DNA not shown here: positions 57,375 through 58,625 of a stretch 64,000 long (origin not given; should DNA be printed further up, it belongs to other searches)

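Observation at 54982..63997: Tightly overlapping seven-gene minus-strand operon: oxidoreductase, AsnB, B12-radical SAM, GtrB-like GT2, Zn-ribbon methyltransferase, hypothetical protein and a GT-C-like membrane protein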

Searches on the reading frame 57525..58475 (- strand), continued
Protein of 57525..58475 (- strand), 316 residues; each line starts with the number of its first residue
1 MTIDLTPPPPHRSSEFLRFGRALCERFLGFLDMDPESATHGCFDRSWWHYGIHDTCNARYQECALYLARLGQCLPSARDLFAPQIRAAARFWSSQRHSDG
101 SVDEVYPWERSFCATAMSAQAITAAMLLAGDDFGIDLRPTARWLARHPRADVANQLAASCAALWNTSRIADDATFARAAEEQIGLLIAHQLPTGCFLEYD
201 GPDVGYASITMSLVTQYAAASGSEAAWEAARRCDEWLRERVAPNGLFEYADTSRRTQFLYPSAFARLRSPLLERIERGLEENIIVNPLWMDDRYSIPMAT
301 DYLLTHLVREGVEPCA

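Call 56: search_protein_families(library=pfam, proteins=[L009:3632-5518:+, L037:2753-4342:+, L055:9980-11599:+, L042:10874-11614:+], max_evalue=1)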
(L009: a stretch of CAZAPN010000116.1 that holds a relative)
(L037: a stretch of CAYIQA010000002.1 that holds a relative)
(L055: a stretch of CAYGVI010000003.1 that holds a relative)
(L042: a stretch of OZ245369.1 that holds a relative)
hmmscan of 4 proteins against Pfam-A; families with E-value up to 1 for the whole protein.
L009:3632-5518:+ (629 aa): 3 families
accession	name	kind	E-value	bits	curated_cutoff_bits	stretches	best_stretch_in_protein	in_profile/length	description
PF13231.12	PMT_2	-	1.5e-08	35.5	26.1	1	138-291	4-156/160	Dolichyl-phosphate-mannose-protein mannosyltransferase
PF03817.18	MadL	-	0.22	12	25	1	238-277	22-60/118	Malonate transporter MadL subunit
PF04049.19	ANAPC8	-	0.25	11.2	23.8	1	36-67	71-102/267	Anaphase promoting complex subunit 8 / Cdc23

L037:2753-4342:+ (530 aa): 2 families
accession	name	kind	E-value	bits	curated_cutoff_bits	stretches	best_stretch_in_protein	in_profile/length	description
PF09492.16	Pec_lyase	-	6.5e-05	22.8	22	2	81-154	64-134/292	Pectic acid lyase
PF19869.4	DUF6342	-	0.035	14.8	25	1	468-530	31-91/99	Family of unknown function (DUF6342)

L055:9980-11599:+ (540 aa): 4 families
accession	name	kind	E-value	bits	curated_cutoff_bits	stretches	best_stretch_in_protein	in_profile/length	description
PF07944.18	Beta-AFase-like_GH127_cat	-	0.00049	19.6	24.9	1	137-191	156-210/376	Beta-L-arabinofuranosidase, GH127 catalytic domain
PF19805.5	DUF6288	-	0.00086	19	26.3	1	172-256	127-210/402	Family of unknown function (DUF6288)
PF09492.16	Pec_lyase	-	0.032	14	22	0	144-209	26-92/292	Pectic acid lyase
PF06662.19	C5-epim_C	-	0.051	13.5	23.3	1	157-201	30-74/188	D-glucuronyl C5-epimerase C-terminus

L042:10874-11614:+ (247 aa): 2 families
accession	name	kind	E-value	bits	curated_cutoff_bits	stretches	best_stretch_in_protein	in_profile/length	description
PF04307.19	YdjM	-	2.8e-19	69.7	29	1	4-175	3-173/176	YdjM inner membrane protein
PF25044.1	DUF7789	-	0.08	13.3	25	0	13-41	32-60/129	Domain of unknown function (DUF7789)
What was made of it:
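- It is fused to a Pfam-positive PMT_2 protein in L009 (call 56). The same N-terminal small domain is fused to a Pfam-positive PMT_2 protein in L009 (call 56).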

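Call 61: search_protein_families(library=pfam, proteins=[L049:2489-4780:+, L074:11569-13722:+, L055:11569-13059:+, L011:3566-5479:+, L031:10620-12881:+, L070:13167-15614:+, L037:5275-7920:+, L039:6689-9112:+, L040:5489-7240:+, L030:3789-6104:+], max_evalue=0.01)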
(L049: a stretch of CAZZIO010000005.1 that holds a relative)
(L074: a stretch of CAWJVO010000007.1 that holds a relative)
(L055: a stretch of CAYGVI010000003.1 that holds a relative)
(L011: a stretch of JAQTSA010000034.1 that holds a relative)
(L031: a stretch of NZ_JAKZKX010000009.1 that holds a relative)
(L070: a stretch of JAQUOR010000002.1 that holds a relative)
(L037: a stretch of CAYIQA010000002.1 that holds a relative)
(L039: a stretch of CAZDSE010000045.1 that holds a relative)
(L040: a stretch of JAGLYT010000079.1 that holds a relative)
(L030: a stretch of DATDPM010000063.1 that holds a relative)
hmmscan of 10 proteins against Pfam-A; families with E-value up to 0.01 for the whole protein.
L049:2489-4780:+ (764 aa): 2 families
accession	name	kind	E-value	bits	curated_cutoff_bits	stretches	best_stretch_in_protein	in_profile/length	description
PF03706.18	LPG_synthase_TM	-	1.1e-33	117.4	33.4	1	16-291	2-302/302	Lysylphosphatidylglycerol synthase TM region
PF13231.12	PMT_2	-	3.2e-17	63.6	26.1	1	353-511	2-159/160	Dolichyl-phosphate-mannose-protein mannosyltransferase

L074:11569-13722:+ (718 aa): 1 family
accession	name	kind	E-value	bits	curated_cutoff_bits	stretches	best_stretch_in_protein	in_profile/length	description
PF20604.3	DUF6798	-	0.007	16.5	26.9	0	592-619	3-31/61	Domain of unknown function (DUF6798)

L055:11569-13059:+ (497 aa): 1 family
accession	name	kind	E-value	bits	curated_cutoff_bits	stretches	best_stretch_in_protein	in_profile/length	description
PF01943.22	Polysacc_synt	-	1.8e-14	54.3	28.2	1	17-288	2-263/274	Polysaccharide biosynthesis protein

L011:3566-5479:+ (638 aa): 0 families

L031:10620-12881:+ (754 aa): 1 family
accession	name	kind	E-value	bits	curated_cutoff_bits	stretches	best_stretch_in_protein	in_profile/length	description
PF02366.24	PMT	-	0.0073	16.3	22.7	1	256-373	87-202/245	Dolichyl-phosphate-mannose-protein mannosyltransferase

L070:13167-15614:+ (816 aa): 1 family
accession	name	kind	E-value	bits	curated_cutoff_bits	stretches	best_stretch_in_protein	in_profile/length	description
PF09586.16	YfhO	-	7.3e-22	78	28.5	2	707-797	744-835/835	Bacterial membrane protein YfhO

L037:5275-7920:+ (882 aa): 4 families
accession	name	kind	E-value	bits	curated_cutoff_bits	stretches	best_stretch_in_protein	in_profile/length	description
PF02516.20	STT3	-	6e-17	62.7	24.5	1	50-315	22-284/405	Oligosaccharyl transferase STT3, N-terminal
PF13231.12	PMT_2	-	2.9e-10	41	26.1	1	125-262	25-155/160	Dolichyl-phosphate-mannose-protein mannosyltransferase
PF21436.2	STT3-PglB_core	-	0.00022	22.2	23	1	592-642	4-52/131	STT3/PglB/AglB core domain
PF20604.3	DUF6798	-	0.009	16.2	26.9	0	575-594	2-21/61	Domain of unknown function (DUF6798)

L039:6689-9112:+ (808 aa): 1 family
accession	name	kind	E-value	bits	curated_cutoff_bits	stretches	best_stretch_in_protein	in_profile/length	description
PF01564.23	Spermine_synth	-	2.3e-22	79.9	22.9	1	519-667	10-157/186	Spermine/spermidine synthase domain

L040:5489-7240:+ (584 aa): 2 families
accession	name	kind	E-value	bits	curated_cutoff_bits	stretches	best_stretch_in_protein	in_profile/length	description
PF16020.10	Deltameth_res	-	0.0025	18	27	1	184-211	11-38/52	Deltamethrin resistance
PF13231.12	PMT_2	-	0.0037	17.9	26.1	1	144-252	47-160/160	Dolichyl-phosphate-mannose-protein mannosyltransferase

L030:3789-6104:+ (772 aa): 1 family
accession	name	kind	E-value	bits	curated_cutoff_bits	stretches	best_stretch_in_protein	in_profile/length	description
PF13231.12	PMT_2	-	0.00067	20.3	26.1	1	235-389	4-159/160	Dolichyl-phosphate-mannose-protein mannosyltransferase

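Call 69: search_protein_families(library=pfam, alignment_id=A2, max_evalue=0.1)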
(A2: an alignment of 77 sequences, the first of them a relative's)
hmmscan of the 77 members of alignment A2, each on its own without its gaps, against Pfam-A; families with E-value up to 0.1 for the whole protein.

A. member 1, P0003 (316 aa): 0 families

B. families by the number of members that match (of 77 scanned): 18 families
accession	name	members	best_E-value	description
PF09492.16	Pec_lyase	20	1.2e-06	Pectic acid lyase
PF13243.12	SQHop_cyclase_C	7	0.0059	Squalene-hopene cyclase C-terminal domain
PF07944.18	Beta-AFase-like_GH127_cat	4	0.017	Beta-L-arabinofuranosidase, GH127 catalytic domain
PF19805.5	DUF6288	3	0.0032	Family of unknown function (DUF6288)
PF07678.20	TED_complement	3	0.041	A-macroglobulin TED domain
PF13249.12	SQHop_cyclase_N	2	0.0011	Squalene-hopene cyclase N-terminal domain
PF14911.11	MMS22L_C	2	0.012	S-phase genomic integrity recombination mediator, C-terminal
PF05147.19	LANC_like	2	0.022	Lanthionine synthetase C-like protein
PF03771.21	SPDY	1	0.0039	Domain of unknown function (DUF317)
PF21588.3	AP5B1_middle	1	0.0057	AP5B1, middle domain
PF01850.27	PIN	1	0.0068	PIN domain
PF19371.4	DUF5946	1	0.025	Family of unknown function (DUF5946)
PF18958.6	DUF5700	1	0.034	Putative zinc dependent peptidase (DUF5700)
PF00432.27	Prenyltrans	1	0.064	Prenyltransferase alpha-alpha toroid domain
PF00104.35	Hormone_recep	1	0.071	Ligand-binding domain of nuclear hormone receptor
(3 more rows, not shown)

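Call 74: search_protein_families(library=pfam, proteins=[L019:3579-4838:+, L034:11584-12951:+, L085:11533-12681:+, L065:4208-5836:+, L046:10614-12347:+, L014:3272-4768:+, L069:7999-9906:+, L072:7433-9121:+, L028:4319-6139:+, L078:1526-3901:+], max_evalue=0.01)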
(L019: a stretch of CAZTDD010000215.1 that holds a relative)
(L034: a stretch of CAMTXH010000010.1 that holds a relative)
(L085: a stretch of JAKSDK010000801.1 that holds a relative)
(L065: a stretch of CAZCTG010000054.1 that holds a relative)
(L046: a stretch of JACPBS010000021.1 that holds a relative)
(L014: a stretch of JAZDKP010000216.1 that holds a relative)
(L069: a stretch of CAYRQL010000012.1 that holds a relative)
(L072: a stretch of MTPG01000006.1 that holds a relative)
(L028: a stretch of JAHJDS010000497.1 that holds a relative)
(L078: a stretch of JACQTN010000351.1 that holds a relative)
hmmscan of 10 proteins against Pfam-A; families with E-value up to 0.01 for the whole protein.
L019:3579-4838:+ (420 aa): 1 family
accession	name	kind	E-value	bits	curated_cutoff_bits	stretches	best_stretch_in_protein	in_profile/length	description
PF03706.18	LPG_synthase_TM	-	1e-34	120.9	33.4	1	134-393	9-293/302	Lysylphosphatidylglycerol synthase TM region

L034:11584-12951:+ (456 aa): 1 family
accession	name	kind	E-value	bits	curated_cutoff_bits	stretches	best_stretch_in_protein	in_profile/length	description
PF13231.12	PMT_2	-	2.4e-05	25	26.1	1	132-281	4-155/160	Dolichyl-phosphate-mannose-protein mannosyltransferase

L085:11533-12681:+ (383 aa): 1 family
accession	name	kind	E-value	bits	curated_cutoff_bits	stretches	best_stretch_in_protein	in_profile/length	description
PF03706.18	LPG_synthase_TM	-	6.5e-35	121.5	33.4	1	58-340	4-301/302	Lysylphosphatidylglycerol synthase TM region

L065:4208-5836:+ (543 aa): 2 families
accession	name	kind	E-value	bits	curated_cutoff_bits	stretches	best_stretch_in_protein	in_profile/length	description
PF13231.12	PMT_2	-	6e-11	43.3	26.1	1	108-255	18-160/160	Dolichyl-phosphate-mannose-protein mannosyltransferase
PF02366.24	PMT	-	1.5e-08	34.9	22.7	1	68-220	44-199/245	Dolichyl-phosphate-mannose-protein mannosyltransferase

L046:10614-12347:+ (578 aa): 0 families

L014:3272-4768:+ (499 aa): 2 families
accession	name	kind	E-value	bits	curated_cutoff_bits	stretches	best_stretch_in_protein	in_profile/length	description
PF02366.24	PMT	-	1.7e-06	28.2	22.7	1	94-190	88-193/245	Dolichyl-phosphate-mannose-protein mannosyltransferase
PF13231.12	PMT_2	-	2.8e-06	28.1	26.1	1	77-203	10-141/160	Dolichyl-phosphate-mannose-protein mannosyltransferase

L069:7999-9906:+ (636 aa): 2 families
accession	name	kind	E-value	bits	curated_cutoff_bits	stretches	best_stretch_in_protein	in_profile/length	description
PF02366.24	PMT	-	1.4e-07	31.7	22.7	1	190-329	88-237/245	Dolichyl-phosphate-mannose-protein mannosyltransferase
PF13231.12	PMT_2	-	5.8e-06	27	26.1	1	178-324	15-160/160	Dolichyl-phosphate-mannose-protein mannosyltransferase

L072:7433-9121:+ (563 aa): 0 families

L028:4319-6139:+ (607 aa): 0 families

L078:1526-3901:+ (792 aa): 2 families
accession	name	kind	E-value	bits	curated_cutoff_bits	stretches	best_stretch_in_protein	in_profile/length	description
PF13440.11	Polysacc_synt_3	-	8.3e-12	45.4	23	1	400-696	2-293/293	Polysaccharide biosynthesis protein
PF01943.22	Polysacc_synt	-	1.2e-05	25.4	28.2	1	468-645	88-272/274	Polysaccharide biosynthesis protein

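Call 80: search_solved_structures(query=A2, max_evalue=10, show_alignments=2)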
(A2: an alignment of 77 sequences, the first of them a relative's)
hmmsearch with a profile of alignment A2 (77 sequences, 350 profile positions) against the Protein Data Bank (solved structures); distinct sequences matched with E-value up to 10: 6.
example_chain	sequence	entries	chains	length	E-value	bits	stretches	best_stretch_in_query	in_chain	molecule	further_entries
9lfq_B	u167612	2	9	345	0.31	13.1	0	161-205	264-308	AprG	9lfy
9lfi_A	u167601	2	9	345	0.36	12.8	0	161-205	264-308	AprG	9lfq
9c95_A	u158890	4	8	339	0.42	12.6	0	161-205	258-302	AprG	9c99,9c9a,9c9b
1gsz_A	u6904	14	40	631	0.59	12.1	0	84-153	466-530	SQUALENE--HOPENE CYCLASE | SQUALENE-HOPENE CYCLASE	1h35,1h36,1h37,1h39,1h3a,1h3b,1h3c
2sqc_A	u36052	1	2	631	0.61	12.1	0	84-153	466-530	SQUALENE-HOPENE CYCLASE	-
3sqc_A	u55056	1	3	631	0.61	12.1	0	84-153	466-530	SQUALENE--HOPENE CYCLASE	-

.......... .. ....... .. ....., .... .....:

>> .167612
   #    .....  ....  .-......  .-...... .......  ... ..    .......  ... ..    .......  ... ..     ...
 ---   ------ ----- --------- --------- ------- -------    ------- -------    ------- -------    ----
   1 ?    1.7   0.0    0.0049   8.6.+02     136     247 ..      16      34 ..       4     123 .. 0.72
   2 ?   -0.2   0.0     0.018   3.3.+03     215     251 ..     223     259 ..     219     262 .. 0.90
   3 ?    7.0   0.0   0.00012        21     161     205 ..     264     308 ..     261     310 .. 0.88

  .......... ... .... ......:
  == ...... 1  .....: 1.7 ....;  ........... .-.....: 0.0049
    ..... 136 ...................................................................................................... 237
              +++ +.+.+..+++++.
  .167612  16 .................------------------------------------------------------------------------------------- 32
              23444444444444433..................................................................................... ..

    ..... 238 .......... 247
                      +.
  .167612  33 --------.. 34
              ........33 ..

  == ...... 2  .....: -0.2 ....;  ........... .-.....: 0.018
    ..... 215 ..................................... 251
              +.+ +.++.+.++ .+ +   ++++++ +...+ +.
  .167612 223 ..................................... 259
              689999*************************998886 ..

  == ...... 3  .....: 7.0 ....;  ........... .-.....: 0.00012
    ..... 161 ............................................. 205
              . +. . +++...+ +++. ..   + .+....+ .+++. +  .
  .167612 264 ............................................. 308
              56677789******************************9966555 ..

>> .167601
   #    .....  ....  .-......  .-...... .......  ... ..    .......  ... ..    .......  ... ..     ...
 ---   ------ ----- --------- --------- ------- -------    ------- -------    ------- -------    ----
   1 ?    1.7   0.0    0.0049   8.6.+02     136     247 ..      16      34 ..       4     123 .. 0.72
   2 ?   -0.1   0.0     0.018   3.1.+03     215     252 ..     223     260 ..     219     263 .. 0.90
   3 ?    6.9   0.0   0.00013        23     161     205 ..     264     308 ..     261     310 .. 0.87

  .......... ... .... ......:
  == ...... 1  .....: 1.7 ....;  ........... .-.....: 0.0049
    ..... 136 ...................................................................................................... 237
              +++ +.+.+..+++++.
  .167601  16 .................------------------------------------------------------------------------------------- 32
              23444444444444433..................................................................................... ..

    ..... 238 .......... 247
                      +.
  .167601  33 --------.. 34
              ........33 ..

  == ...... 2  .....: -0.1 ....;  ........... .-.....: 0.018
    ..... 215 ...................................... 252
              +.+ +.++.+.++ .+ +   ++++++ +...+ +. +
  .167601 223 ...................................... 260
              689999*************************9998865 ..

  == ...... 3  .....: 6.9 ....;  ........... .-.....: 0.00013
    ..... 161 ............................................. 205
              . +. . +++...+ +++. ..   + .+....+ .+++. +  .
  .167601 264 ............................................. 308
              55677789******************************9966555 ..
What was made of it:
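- Tried and rejected: The G2 profile against PDB sequences gave only insignificant hits: AprG at E 0.3 and SHC at E 0.6 (call 80).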

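Call 92: fold_search(model_id=the predicted structure, library=pdb)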
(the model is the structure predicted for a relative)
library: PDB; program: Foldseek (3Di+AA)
matches with E <= 10: 857; with E <= 0.001: 1
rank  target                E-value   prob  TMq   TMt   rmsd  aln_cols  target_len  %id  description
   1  7tem_A                3.5e-04  1.00  0.56  0.46   7.0       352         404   12  Crystal Structure of the Putative Exported Protein YPO2471 from Yersinia pestis (released 2022-01-19)
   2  7tem_B                1.0e-03  1.00  0.51  0.41   8.7       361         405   11  Crystal Structure of the Putative Exported Protein YPO2471 from Yersinia pestis (released 2022-01-19)
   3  5jpm_B                1.1e-03  1.00  0.49  0.23   8.1       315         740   13  Structure of the complex of human complement C4 with MASP-2 rebuilt using iMDFF (released 2016-08-10)
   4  6ij1                  1.2e-03  1.00  0.45  0.43   7.9       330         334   15  Crystal structure of a protein from Actinoplanes (released 2019-09-11)
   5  9y6c_A                2.0e-03  1.00  0.54  0.54   6.9       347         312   10  X-ray structure analysis of human Complement Component 5 TE domain in complex with the peptide Ra30303 (released 2025-12-24)
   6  7ad7_A                2.6e-03  1.00  0.54  0.24   6.7       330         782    9  Crystal structure of human complement C5 in complex with the K8 bovine knob domain peptide. (released 2021-03-10)
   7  7ad6_A                2.7e-03  1.00  0.58  0.22   6.1       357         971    8  Crystal structure of human complement C5 in complex with the K92 bovine knob domain peptide. (released 2021-03-10)
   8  6shm_A                3.1e-03  1.00  0.60  0.57   5.9       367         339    9  An inactive (D136A and D137A) variant of alpha-1,6-mannanase, GH76A of Salegentibacter sp. HEL1_6 in complex with alph (released 2020-09-09)
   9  1hzf                  3.1e-03  1.00  0.51  0.53   5.8       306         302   14  C4ADG FRAGMENT OF HUMAN COMPLEMENT FACTOR C4A (released 2002-10-09)
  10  5noa                  4.4e-03  1.00  0.58  0.53   6.4       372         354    9  Polysaccharide Lyase BACCELL_00875 (released 2017-06-28)
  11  7exw                  4.6e-03  1.00  0.52  0.29  10.4       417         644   12  GH127 beta-L-arabinofuranosidase HypBA1 covalently complexed with alpha-L-arabinofuranosylamide (released 2021-11-17)
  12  6sbb_B                4.9e-03  1.00  0.46  0.44  10.8       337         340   13  Structure of type II terpene cyclase MstE from Scytonema (apo) (released 2020-07-15)
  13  4q88_B                5.1e-03  1.00  0.61  0.56   6.1       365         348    8  Glycosyl hydrolase family 88 from Bacteroides vulgatus (released 2014-05-21)
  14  8pak_A                5.3e-03  1.00  0.45  0.42   8.0       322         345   14  Crystal Structure of a Squalene-Hopene Cyclase from Cystobacter fuscus (released 2024-06-26)
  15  1rw9                  6.1e-03  1.00  0.56  0.27   7.8       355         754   14  Crystal structure of the Arthrobacter aurescens chondroitin AC lyase (released 2004-04-13)
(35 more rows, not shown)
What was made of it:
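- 57525..58475 (-): G2: cytoplasmic (alpha/alpha)6-barrel protein of an undescribed family, 316 aa. Foldseek agrees (call 92).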
